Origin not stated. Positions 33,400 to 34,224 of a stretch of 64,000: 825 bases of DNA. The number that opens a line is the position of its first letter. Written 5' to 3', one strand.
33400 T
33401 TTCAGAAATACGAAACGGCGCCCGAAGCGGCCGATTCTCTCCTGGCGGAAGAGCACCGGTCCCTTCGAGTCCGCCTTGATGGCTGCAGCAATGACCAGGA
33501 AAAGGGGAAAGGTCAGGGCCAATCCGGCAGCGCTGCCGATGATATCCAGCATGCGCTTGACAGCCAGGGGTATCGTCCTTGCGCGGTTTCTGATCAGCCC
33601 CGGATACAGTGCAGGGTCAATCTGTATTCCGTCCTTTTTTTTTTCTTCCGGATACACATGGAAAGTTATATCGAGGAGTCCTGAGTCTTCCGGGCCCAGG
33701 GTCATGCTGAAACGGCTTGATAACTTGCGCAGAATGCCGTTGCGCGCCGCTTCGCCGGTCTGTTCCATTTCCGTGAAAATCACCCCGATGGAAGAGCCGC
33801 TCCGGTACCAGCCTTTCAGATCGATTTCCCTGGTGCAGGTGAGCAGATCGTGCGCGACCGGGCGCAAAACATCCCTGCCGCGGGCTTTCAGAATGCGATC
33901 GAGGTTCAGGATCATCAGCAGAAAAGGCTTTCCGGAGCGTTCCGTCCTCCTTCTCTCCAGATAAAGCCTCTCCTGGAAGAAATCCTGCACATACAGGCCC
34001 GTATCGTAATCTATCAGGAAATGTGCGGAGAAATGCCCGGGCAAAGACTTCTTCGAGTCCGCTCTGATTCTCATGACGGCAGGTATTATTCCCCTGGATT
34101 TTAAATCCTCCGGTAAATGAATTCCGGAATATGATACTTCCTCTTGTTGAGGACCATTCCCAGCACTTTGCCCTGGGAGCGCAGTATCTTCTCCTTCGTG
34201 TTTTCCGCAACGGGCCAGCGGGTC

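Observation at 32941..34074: EPS-priming sugar transferase fused to a degenerate GGDEF domain that keeps the RxxD I-site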

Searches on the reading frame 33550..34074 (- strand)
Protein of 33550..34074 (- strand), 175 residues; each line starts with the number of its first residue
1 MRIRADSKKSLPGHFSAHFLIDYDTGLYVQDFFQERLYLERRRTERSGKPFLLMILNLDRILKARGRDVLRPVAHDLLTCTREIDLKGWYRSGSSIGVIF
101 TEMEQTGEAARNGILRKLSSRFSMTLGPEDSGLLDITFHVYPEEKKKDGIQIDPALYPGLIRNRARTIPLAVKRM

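Call 3: search_protein_families(library=pfam, proteins=[window:33550-34074:-], max_evalue=10)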
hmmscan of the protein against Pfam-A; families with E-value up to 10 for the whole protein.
seq(175 aa): 1 family
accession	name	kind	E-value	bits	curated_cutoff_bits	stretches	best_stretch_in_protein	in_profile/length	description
PF00990.26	GGDEF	-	9e-05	22.7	23.8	1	21-139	3-128/161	Diguanylate cyclase, GGDEF domain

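Call 4: search_protein_families(library=ncbifam, proteins=[window:33550-34074:-], max_evalue=10)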
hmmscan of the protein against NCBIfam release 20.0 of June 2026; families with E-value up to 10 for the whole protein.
seq(175 aa): 5 families
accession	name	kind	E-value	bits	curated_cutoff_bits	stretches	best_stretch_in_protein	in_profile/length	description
TIGR00254.1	GGDEF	domain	0.0052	16.5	37.4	1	21-108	7-100/168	diguanylate cyclase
NF038266.1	diguan_SiaD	equivalog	0.0052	16.2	290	1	22-88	97-170/252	biofilm regulation diguanylate cyclase SiaD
NF007380.0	PRK09894.1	equivalog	0.0072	15.7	256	1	21-113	131-226/296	diguanylate cyclase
NF047654.1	DiguCycDgcRLepto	equivalog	0.079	11.9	500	1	21-123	135-240/295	diguanylate cyclase DgcR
NF007135.0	PRK09581.1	equivalog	0.09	11.6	474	1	22-105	295-384/457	PleD family two-component system response regulator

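Call 5: find_homologous_proteins(query=window:33550-34074:-, max_evalue=0.001)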
Query seq(175 aa) (175 aa): 4 proteins with E <= 0.001 among 82 candidates.
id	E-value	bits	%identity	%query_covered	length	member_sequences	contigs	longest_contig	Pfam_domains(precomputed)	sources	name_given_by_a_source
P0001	5.6e-63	230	67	93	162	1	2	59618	PF00990.27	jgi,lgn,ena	jgi:hypothetical protein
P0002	1.3e-14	72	41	43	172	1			-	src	-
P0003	3.0e-14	71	42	60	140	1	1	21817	-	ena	-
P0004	1.2e-13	69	37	67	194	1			-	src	-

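Call 6: search_solved_structures(query=window:33550-34074:-, max_evalue=10, show_alignments=3)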
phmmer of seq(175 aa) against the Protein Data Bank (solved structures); distinct sequences matched with E-value up to 10: 6.
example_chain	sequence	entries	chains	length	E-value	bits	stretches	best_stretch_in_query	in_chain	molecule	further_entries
6zxm_A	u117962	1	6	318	0.11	15.7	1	19-108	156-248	Putative GGDEF/response regulator receiver domain protein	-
9qrf_A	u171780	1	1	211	0.25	14.5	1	15-89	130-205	ancestor of diDNase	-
4rnh_A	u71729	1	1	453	0.27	14.4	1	22-63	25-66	Motility regulator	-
4rnf_A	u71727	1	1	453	0.27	14.4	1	22-63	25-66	Motility regulator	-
9qth_A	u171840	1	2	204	0.62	13.2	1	32-90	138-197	Inquilinus NrnC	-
5euh_A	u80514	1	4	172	0.74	13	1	25-109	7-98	Putative GGDEF domain membrane protein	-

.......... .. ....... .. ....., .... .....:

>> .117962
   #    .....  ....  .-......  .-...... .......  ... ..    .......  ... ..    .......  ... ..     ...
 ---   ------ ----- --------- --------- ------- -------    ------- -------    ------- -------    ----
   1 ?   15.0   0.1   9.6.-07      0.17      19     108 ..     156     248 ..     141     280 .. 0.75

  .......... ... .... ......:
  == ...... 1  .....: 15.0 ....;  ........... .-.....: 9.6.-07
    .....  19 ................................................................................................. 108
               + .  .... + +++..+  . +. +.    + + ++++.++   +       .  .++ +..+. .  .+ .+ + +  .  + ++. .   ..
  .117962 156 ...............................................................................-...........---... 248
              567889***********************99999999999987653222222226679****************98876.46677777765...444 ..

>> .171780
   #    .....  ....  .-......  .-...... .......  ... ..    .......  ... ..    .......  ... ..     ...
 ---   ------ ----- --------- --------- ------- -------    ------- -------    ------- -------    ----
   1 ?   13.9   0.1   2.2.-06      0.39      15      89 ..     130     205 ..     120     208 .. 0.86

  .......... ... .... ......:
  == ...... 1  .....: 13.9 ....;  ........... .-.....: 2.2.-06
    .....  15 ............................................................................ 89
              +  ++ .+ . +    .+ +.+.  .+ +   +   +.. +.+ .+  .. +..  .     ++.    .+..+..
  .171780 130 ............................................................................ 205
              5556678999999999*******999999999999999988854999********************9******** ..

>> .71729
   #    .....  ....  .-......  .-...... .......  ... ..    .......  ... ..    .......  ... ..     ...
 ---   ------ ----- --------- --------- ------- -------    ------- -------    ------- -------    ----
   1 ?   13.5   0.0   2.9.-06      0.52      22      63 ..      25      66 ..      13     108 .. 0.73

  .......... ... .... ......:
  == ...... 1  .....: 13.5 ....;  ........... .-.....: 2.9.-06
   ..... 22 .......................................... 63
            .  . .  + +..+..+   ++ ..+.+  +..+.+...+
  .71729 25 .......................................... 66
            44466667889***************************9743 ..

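Call 8: find_encoding_contigs(protein=P0001, flank=10000, max_places=4)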
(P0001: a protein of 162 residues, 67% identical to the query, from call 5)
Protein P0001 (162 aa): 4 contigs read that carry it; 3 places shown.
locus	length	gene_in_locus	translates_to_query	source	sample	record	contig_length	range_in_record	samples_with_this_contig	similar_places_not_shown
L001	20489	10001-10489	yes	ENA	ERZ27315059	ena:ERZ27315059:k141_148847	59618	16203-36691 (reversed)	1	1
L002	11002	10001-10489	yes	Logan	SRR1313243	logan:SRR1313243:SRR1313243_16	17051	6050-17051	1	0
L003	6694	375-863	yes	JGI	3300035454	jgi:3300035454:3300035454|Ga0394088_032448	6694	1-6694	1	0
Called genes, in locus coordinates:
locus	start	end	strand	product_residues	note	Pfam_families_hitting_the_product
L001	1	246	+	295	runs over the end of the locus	-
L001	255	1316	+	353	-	PF13439:Glyco_transf_4, PF00534:Glycos_transf_1, PF13692:Glyco_trans_1_4, PF13524:Glyco_trans_1_2 (weak)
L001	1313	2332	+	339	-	PF13480:Acetyltransf_6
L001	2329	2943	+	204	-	PF00300:His_Phos_1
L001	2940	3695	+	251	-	PF13489:Methyltransf_23, PF01728:FtsJ, PF13847:Methyltransf_31, PF08241:Methyltransf_11, PF08242:Methyltransf_12, PF13649:Methyltransf_25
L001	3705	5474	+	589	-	-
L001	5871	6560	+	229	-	PF02563:Poly_export, PF10531:SLBB, PF22461:SLBB_2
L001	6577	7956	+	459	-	PF02706:Wzz (weak), PF13807:GNVR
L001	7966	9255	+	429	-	PF13191:AAA_16, PF13604:AAA_30 (weak), PF25199:nSTAND_NTPase5 (faint), PF01637:ATPase_2 (weak), PF13245:AAA_19 (weak), PF13401:AAA_22, PF20703:nSTAND1, PF13173:AAA_14 (faint)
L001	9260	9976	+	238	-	-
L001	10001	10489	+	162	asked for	PF00990:GGDEF (faint)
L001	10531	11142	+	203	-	PF02397:Bac_transf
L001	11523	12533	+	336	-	PF01408:GFO_IDH_MocA, PF02894:GFO_IDH_MocA_C, PF22725:GFO_IDH_MocA_C3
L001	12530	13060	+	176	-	PF25084:LbH_EIF2B (weak), PF25087:GMPPB_C (weak), PF14602:Hexapep_2 (faint), PF00132:Hexapep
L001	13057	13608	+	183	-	PF00132:Hexapep, PF14602:Hexapep_2 (weak)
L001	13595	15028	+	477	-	PF02310:B12-binding, PF04055:Radical_SAM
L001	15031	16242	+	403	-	PF02786:CPSase_L_D2 (weak), PF15632:ATPgrasp_Ter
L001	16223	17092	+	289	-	PF02666:PS_Dcarbxylase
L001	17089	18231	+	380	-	PF00155:Aminotran_1_2, PF01041:DegT_DnrJ_EryC1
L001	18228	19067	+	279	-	-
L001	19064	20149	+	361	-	PF13480:Acetyltransf_6, PF02388:FemAB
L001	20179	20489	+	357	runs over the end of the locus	PF04007:DUF354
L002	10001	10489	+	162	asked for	PF00990:GGDEF (faint)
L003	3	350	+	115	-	?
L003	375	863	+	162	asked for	PF00990:GGDEF (faint)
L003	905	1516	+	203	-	PF02397:Bac_transf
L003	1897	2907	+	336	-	PF01408:GFO_IDH_MocA, PF02894:GFO_IDH_MocA_C, PF22725:GFO_IDH_MocA_C3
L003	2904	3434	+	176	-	PF25084:LbH_EIF2B (weak), PF25087:GMPPB_C (weak), PF14602:Hexapep_2 (faint), PF00132:Hexapep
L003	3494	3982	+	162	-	PF00132:Hexapep, PF14602:Hexapep_2 (weak)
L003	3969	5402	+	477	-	PF02310:B12-binding, PF04055:Radical_SAM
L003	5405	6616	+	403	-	PF02786:CPSase_L_D2 (weak), PF15632:ATPgrasp_Ter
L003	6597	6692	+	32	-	?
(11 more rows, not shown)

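Call 19: search_protein_representatives(alignment_id=A2)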
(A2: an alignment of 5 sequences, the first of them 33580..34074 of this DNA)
Query: 5 sequences, 166 profile positions. Proteins with E-value up to 0.001 (for the whole library): 2079; up to 1e-10: 1132; up to 1e-30: 65. The best 150 are listed.
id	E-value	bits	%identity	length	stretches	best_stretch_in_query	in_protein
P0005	9.9e-57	207.7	-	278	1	2-165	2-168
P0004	1.9e-53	197.1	-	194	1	36-166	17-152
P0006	1.4e-51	191.0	-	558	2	26-152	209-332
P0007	2.3e-50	187.0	-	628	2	29-164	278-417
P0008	1.7e-49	184.1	-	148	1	5-148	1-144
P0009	4.0e-46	173.2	-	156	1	1-119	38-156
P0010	7.5e-44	165.8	-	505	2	28-154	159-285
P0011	5.2e-40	153.3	-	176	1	2-153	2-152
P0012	5.6e-40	153.2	-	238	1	14-163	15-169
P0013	8.8e-40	152.6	-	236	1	39-164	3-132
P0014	1.6e-39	151.7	-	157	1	40-163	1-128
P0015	1.7e-38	148.4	-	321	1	39-164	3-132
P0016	5.7e-38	146.7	-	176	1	30-153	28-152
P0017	1.4e-37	145.5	-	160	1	27-162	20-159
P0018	2.3e-37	144.7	-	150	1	30-153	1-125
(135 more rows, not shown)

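Call 26: search_solved_structures(query=A3, max_evalue=10, show_alignments=4)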
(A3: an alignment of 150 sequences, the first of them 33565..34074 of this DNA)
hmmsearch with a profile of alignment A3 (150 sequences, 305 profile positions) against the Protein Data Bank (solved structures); distinct sequences matched with E-value up to 10: 12.
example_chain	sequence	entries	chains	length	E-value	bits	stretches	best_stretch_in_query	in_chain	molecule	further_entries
9s7s_A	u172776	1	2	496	2.4e-13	53.3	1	190-301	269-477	UDP-Gal::undecaprenolphosphate Gal-1-P transferase WbaP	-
30wc_A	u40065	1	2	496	2.4e-13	53.3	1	190-301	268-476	Undecaprenyl-phosphate galactose phosphotransferase WbaP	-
9s8l_A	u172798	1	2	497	2.4e-13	53.3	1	190-301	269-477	UDP-Gal::undecaprenolphosphate Gal-1-P transferase WbaP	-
30us_A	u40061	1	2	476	4.5e-13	52.4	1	190-298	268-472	UDP-Gal::undecaprenolphosphate Gal-1-P transferase WbaP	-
8t53_A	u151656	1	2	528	4e-12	49.3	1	191-298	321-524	Undecaprenyl-phosphate galactose phosphotransferase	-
8e37_B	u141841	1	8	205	3e-10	43.1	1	199-299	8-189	N,N'-diacetylbacilliosaminyl-1-phosphate transferase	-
8g1n_A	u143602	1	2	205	7.5e-10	41.8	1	199-299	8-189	N,N'-diacetylbacilliosaminyl-1-phosphate transferase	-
7e6g_A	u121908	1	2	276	0.009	18.5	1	36-113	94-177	Putative GGDEF domain protein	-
5euh_A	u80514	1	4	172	0.35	13.3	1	48-102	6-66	Putative GGDEF domain membrane protein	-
5llw_B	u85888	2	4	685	0.86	12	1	29-113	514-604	Diguanylate cyclase (GGDEF) domain-containing protein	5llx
6et7_A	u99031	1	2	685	1.3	11.5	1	34-113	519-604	Diguanylate cyclase (GGDEF) domain-containing protein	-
3i5a_A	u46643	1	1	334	2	10.8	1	33-91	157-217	Response regulator/GGDEF domain protein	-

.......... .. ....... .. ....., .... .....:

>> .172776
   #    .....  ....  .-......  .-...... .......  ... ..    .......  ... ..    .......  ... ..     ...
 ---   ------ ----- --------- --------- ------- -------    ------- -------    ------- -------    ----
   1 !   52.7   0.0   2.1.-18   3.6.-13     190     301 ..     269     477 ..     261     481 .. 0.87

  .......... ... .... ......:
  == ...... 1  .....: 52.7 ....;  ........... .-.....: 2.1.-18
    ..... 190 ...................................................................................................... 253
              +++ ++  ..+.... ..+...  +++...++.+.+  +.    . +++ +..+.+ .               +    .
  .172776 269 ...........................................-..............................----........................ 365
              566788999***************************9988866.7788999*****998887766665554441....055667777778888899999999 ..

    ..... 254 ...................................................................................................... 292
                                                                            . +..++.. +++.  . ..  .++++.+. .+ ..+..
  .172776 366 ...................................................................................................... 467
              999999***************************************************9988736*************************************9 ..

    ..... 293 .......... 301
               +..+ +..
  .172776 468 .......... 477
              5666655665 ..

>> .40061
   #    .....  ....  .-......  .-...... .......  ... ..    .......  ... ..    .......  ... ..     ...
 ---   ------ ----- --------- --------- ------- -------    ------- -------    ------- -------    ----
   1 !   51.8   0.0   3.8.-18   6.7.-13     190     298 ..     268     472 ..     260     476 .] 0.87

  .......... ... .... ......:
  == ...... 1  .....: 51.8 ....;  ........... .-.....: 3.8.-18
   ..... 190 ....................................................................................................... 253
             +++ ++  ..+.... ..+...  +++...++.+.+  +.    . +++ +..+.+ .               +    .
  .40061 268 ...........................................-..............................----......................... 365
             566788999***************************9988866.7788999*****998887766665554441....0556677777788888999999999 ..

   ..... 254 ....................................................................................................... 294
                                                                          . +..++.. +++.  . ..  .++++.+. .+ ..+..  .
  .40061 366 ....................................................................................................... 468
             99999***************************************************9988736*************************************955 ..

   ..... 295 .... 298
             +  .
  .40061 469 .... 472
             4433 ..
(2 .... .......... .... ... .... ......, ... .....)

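Call 27: search_protein_families(library=pfam, alignment_id=A3, max_evalue=0.01)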
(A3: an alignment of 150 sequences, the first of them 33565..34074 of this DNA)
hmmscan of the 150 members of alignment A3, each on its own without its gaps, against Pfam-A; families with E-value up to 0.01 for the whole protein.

A. member 1, window:33565-34074:- (170 aa): 1 family
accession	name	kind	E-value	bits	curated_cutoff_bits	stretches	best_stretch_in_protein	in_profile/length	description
PF00990.26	GGDEF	-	8.2e-05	22.9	23.8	1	21-139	3-128/161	Diguanylate cyclase, GGDEF domain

B. families by the number of members that match (of 150 scanned): 3 families
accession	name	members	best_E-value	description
PF02397.22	Bac_transf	39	2.3e-70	Bacterial sugar transferase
PF00990.26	GGDEF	21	6.7e-08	Diguanylate cyclase, GGDEF domain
PF04763.17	DUF562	1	0.0018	Protein of unknown function (DUF562)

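Call 31: predict_structure(alignment_id=A3)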
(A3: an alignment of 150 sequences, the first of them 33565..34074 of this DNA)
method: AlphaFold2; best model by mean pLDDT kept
length: 170 residues; sequences in the alignment: 150
mean_pLDDT: 87.0   pTM: 0.77
mean pLDDT of the five models: 87.0, 86.9, 86.0, 85.9, 85.5
residues with pLDDT >= 90: 118; 70-90: 20; 50-70: 29; < 50: 3
segments of 3 or more residues with pLDDT < 50: none
pLDDT, mean of each block of 10 residues (from residue 1): 54 69 96 96 95 98 97 98 97 97 89 97 97 97 81 68 53
secondary structure, 60 per line:
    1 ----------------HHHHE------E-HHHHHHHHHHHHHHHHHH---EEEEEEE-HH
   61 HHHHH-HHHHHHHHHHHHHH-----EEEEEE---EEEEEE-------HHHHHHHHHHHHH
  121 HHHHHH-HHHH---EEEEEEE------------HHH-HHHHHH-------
elements in order: H17-20 H30-47 E51-57 H59-65 H67-80 E86-91 E95-100 H108-126 H128-131 E135-141 H158-163

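Call 34: fold_search(model_id=the predicted structure, library=pdb)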
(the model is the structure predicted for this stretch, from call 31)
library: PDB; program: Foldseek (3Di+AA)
matches with E <= 10: 932; with E <= 0.001: 76
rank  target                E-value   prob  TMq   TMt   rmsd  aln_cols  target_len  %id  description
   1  5m3c_A                6.4e-07  1.00  0.54  0.24   3.5       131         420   20  Structure of the hybrid domain (GGDEF-EAL) of PA0575 from Pseudomonas aeruginosa PAO1 at 2.8 Ang. with GTP and Ca2+ bo (released 2017-12-20)
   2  5llx_B                7.7e-07  1.00  0.55  0.16   3.8       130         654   18  Bacteriophytochrome activated diguanylyl cyclase from Idiomarina species A28L with GTP bound (released 2017-03-15)
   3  5llw_B                1.0e-06  1.00  0.55  0.15   3.7       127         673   19  Bacteriophytochrome activated diguanylyl cyclase from Idiomarina species A28L (released 2017-03-15)
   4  5llw_A                1.1e-06  1.00  0.55  0.15   3.7       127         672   18  Bacteriophytochrome activated diguanylyl cyclase from Idiomarina species A28L (released 2017-03-15)
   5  5llx_A                1.1e-06  1.00  0.54  0.16   3.8       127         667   18  Bacteriophytochrome activated diguanylyl cyclase from Idiomarina species A28L with GTP bound (released 2017-03-15)
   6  6d9m                  1.2e-06  1.00  0.55  0.31   4.6       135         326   21  T4-Lysozyme fusion to Geobacter GGDEF (released 2019-04-10)
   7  5euh_A                1.2e-06  1.00  0.55  0.57   6.9       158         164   22  Crystal structure of the c-di-GMP-bound GGDEF domain of P. fluorescens GcbC (released 2015-12-30)
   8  7e6g_A                1.6e-06  1.00  0.52  0.35   4.4       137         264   22  Crystal structure of diguanylate cyclase SiaD in complex with its activator SiaC from Pseudomonas aeruginosa (released 2021-09-22)
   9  3ezu                  1.8e-06  1.00  0.48  0.26   5.4       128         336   18  Crystal structure of multidomain protein of unknown function with GGDEF-domain (NP_951600.1) from GEOBACTER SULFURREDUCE (released 2008-11-18)
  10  9g86_A                2.3e-06  1.00  0.51  0.21   4.4       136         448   25  Structure of Response regulator PleD in complex with c-diGMP and pppGpp (released 2025-08-06)
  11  6et7_A                2.6e-06  1.00  0.56  0.16   3.7       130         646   18  Activated heterodimer of the bacteriophytochrome regulated diguanylyl cyclase variant - S505V A526V - from Idiomarina  (released 2018-06-13)
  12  9g86_B                2.6e-06  1.00  0.51  0.21   4.4       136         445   25  Structure of Response regulator PleD in complex with c-diGMP and pppGpp (released 2025-08-06)
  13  7e6g_B                3.1e-06  1.00  0.53  0.36   3.3       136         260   21  Crystal structure of diguanylate cyclase SiaD in complex with its activator SiaC from Pseudomonas aeruginosa (released 2021-09-22)
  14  6et7_B                3.3e-06  1.00  0.55  0.16   3.7       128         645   18  Activated heterodimer of the bacteriophytochrome regulated diguanylyl cyclase variant - S505V A526V - from Idiomarina  (released 2018-06-13)
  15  9g85_A                4.3e-06  1.00  0.56  0.24   7.0       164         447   22  Structure of Response regulator PleD in complex with c-diGMP and ppGpp (released 2025-08-06)
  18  9g85_D                5.9e-06  1.00  0.50  0.21   5.6       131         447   24  Structure of Response regulator PleD in complex with c-diGMP and ppGpp (released 2025-08-06)
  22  9g85_B                7.6e-06  1.00  0.51  0.22   5.9       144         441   24  Structure of Response regulator PleD in complex with c-diGMP and ppGpp (released 2025-08-06)
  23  9g85_C                8.1e-06  1.00  0.49  0.21   5.2       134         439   25  Structure of Response regulator PleD in complex with c-diGMP and ppGpp (released 2025-08-06)
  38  6zxm_A                3.5e-05  1.00  0.58  0.36   5.7       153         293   22  Diguanylate cyclase DgcR in complex with c-di-GMP (released 2021-03-31)
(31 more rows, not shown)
